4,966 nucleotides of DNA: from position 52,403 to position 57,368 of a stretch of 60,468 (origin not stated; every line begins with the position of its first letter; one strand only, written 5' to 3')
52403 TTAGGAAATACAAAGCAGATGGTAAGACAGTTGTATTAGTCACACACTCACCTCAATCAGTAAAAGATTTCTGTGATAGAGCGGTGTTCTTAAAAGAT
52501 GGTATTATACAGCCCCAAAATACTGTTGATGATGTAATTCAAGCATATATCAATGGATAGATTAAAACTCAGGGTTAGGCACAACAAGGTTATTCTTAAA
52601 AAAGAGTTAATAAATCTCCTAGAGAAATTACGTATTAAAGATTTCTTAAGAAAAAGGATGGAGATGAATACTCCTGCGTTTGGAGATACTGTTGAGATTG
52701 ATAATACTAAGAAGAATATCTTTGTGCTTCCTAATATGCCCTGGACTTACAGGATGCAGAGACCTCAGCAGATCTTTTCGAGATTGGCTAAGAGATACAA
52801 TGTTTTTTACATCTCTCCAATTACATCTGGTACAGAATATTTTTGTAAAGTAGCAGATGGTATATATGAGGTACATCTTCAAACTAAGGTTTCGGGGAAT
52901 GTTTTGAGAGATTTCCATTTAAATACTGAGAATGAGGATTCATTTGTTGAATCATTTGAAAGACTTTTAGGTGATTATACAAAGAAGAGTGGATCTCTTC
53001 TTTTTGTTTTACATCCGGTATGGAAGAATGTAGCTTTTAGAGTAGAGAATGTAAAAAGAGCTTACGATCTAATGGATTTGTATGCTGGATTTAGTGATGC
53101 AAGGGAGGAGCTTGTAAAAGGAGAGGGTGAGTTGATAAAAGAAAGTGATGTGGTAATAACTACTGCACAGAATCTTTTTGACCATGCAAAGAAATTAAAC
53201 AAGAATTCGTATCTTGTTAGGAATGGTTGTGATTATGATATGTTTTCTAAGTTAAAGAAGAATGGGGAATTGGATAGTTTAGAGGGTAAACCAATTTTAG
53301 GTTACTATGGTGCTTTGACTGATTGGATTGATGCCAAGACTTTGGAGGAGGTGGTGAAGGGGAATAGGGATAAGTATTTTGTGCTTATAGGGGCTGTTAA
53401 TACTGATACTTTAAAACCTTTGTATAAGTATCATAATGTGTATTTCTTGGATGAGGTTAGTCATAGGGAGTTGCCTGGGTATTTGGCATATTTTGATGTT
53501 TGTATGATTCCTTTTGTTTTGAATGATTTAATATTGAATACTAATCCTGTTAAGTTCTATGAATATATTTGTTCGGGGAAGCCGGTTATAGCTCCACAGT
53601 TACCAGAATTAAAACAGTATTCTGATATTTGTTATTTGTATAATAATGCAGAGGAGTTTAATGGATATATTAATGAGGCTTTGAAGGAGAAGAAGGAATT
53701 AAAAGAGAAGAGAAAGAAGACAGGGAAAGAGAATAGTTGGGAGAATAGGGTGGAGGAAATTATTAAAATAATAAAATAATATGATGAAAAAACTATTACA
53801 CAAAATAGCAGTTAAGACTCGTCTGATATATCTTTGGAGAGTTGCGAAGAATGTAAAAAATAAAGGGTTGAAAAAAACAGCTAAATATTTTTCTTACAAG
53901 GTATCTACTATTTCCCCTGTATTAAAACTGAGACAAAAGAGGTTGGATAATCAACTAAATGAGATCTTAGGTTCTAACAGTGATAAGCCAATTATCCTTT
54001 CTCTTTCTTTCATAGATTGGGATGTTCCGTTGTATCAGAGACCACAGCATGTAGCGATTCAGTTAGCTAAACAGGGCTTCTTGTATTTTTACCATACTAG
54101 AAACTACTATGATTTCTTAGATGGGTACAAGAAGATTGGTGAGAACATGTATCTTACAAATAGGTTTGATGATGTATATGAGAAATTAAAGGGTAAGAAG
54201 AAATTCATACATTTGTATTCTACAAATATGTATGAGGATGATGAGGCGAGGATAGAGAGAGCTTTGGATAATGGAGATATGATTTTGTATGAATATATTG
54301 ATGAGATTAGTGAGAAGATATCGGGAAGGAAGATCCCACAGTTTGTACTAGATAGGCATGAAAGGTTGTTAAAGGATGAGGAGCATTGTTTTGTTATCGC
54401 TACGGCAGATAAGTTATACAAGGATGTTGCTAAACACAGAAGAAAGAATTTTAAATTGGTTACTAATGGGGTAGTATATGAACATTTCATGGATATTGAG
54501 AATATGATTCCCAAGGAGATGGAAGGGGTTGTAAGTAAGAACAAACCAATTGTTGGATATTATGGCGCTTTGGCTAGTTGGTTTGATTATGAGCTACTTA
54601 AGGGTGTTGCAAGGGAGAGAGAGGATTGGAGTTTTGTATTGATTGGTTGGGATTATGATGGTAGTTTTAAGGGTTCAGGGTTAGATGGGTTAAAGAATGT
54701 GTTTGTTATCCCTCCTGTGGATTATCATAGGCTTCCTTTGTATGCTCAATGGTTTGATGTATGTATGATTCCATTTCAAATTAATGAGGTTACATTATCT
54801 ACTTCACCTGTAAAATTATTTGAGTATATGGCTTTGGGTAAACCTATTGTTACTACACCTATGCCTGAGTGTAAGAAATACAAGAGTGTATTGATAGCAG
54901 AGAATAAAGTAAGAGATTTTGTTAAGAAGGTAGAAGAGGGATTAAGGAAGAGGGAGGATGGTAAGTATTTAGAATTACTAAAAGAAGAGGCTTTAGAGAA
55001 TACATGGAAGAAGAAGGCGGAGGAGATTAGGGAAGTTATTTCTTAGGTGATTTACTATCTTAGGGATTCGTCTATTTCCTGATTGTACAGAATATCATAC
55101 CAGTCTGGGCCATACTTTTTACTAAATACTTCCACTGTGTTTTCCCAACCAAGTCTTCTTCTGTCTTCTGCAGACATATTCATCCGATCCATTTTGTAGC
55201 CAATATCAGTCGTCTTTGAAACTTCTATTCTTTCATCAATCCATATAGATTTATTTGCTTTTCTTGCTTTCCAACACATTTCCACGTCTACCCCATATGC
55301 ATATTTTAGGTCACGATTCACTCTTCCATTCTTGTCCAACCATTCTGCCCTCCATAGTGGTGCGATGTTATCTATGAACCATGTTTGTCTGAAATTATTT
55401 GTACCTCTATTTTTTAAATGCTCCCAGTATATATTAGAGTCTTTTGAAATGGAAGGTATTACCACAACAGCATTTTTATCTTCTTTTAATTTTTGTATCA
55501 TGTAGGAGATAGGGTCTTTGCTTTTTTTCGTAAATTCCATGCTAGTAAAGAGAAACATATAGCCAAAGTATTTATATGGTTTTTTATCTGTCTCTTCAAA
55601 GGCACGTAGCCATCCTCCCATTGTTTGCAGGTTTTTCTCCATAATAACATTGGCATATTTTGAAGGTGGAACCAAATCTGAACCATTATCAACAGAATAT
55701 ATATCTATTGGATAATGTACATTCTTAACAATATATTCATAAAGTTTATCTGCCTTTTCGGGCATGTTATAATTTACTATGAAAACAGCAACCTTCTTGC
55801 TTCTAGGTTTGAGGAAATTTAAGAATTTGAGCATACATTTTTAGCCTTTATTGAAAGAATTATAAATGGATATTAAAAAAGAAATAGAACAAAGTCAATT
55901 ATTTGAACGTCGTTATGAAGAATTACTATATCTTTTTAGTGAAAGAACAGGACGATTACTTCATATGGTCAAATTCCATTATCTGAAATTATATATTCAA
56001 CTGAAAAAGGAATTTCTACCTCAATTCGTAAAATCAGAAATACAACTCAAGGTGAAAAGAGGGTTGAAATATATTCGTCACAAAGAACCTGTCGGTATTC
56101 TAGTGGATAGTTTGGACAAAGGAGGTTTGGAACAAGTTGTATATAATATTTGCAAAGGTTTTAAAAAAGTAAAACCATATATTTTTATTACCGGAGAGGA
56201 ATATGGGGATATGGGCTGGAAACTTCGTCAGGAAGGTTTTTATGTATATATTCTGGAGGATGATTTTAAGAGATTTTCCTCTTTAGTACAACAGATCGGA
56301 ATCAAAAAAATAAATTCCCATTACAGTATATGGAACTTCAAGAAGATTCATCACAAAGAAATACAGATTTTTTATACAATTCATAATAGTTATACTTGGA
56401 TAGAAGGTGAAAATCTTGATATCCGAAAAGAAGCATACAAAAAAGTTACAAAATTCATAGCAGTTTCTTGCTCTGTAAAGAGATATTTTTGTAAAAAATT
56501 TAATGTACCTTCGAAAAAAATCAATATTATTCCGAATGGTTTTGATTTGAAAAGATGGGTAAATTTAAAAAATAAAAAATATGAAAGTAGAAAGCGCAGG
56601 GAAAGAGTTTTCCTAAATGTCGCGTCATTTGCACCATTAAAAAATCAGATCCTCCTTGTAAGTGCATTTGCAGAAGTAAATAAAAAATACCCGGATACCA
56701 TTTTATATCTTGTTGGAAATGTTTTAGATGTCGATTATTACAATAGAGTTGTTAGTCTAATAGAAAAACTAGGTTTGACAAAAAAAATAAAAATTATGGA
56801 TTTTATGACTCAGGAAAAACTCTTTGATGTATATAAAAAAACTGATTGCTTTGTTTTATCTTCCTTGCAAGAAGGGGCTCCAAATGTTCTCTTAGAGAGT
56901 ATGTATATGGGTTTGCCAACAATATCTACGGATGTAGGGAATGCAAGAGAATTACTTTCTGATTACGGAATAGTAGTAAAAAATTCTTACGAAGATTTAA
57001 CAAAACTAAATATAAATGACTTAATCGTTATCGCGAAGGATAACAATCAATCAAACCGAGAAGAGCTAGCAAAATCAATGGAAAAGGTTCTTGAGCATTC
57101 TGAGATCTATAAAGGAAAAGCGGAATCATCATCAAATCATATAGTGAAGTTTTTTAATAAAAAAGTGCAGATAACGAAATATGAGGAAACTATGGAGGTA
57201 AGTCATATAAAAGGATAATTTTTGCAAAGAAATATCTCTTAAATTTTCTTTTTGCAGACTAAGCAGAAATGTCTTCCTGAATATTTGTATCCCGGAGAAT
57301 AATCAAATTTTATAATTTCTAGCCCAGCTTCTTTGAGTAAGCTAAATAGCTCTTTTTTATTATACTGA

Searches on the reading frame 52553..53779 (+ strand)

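Call 91: search_protein_families(library=ncbifam, proteins=[window:52553-53779:+], max_evalue=0.00001)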
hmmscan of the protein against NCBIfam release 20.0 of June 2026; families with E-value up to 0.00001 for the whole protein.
window:52553-53779:+ (408 aa): 1 family
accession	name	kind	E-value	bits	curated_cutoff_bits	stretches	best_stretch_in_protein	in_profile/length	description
NF047676.1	TeichurnBiosyTuaH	equivalog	7.5e-29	100.8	550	1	65-406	16-383/384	teichuronic acid biosynthesis protein TuaH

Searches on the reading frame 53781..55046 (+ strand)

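Call 91: search_protein_families(library=ncbifam, proteins=[window:53781-55046:+], max_evalue=0.00001)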
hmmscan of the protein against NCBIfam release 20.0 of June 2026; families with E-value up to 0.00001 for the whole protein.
window:53781-55046:+ (421 aa): 1 family
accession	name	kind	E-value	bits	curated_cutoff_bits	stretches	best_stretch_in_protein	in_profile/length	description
NF047676.1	TeichurnBiosyTuaH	equivalog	9.9e-27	93.8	550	1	165-417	118-381/384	teichuronic acid biosynthesis protein TuaH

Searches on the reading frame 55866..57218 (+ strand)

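Call 91: search_protein_families(library=ncbifam, proteins=[window:55866-57218:+], max_evalue=0.00001)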
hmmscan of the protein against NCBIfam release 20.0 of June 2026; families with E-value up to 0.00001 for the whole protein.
window:55866-57218:+ (450 aa): 21 families
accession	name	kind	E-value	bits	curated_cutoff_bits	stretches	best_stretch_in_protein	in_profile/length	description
TIGR03088.1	stp2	hypoth_equivalog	5.5e-28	98.1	409.05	1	186-369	129-318/374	TIGR03088 family PEP-CTERM/XrtA system glycosyltransferase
NF038011.1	PelF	equivalog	7.1e-22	78.1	100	1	186-441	250-487/489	GT4 family glycosyltransferase PelF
NF041010.1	glycosy_Agl16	equivalog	4.4e-20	71.8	575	1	85-374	14-305/352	glycosylation protein Agl16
NF038229.1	Glyco4_Geo_Pelo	equivalog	4.3e-19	68.7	400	1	189-361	105-273/338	GPMC system family 4 glycosyltransferase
TIGR03999.1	thiol_BshA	equivalog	1.6e-18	66.8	273.7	1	165-397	113-343/375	N-acetyl-alpha-D-glucosaminyl L-malate synthase BshA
TIGR04047.1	MSMEG_0565_glyc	hypoth_equivalog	6.2e-18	65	259.85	1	169-374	114-325/373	MSMEG_0565 family glycosyltransferase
TIGR04157.1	glyco_rSAM_CFB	subfamily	8.1e-18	64.6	400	1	178-411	155-374/406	TIGR04157 family glycosyltransferase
NF050063.1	ProtGlycPglJ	equivalog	4.3e-17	62.4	500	1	189-400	140-341/363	N-acetylgalactosamine-N,N'-diacetylbacillosaminyl-diphospho-undecaprenol 4-alpha-N-acetylgalactosaminyltransferase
NF041876.1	EPS_EpsE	equivalog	3e-15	56.4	400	1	217-372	186-344/389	exopolysaccharide biosynthesis GT4 family glycosyltransferase EpsE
NF038255.1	exopoly_VpsD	equivalog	1.4e-13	50.5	300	1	216-410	176-370/381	VpsD family glycosyltransferase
NF046085.1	XrtY_assoc_Gly1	equivalog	9.8e-12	44.4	400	1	214-410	179-369/387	XrtY-associated glycosyltransferase XYAG1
TIGR02149.1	glgA_Coryne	subfamily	1e-11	44.6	302.4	1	187-431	138-375/391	glycogen synthase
NF047684.1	TeichurnBiosyTuaC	equivalog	1.4e-11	44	550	1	188-407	159-371/391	teichuronic acid biosynthesis protein TuaC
TIGR03449.1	mycothiol_MshA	equivalog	2.4e-10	39.9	462.5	1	205-360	176-338/406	D-inositol-3-phosphate glycosyltransferase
NF038295.1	EPS_HpsP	equivalog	1.2e-08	34.4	550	1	209-399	169-360/388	hormogonium polysaccharide biosynthesis glycosyltransferase HpsP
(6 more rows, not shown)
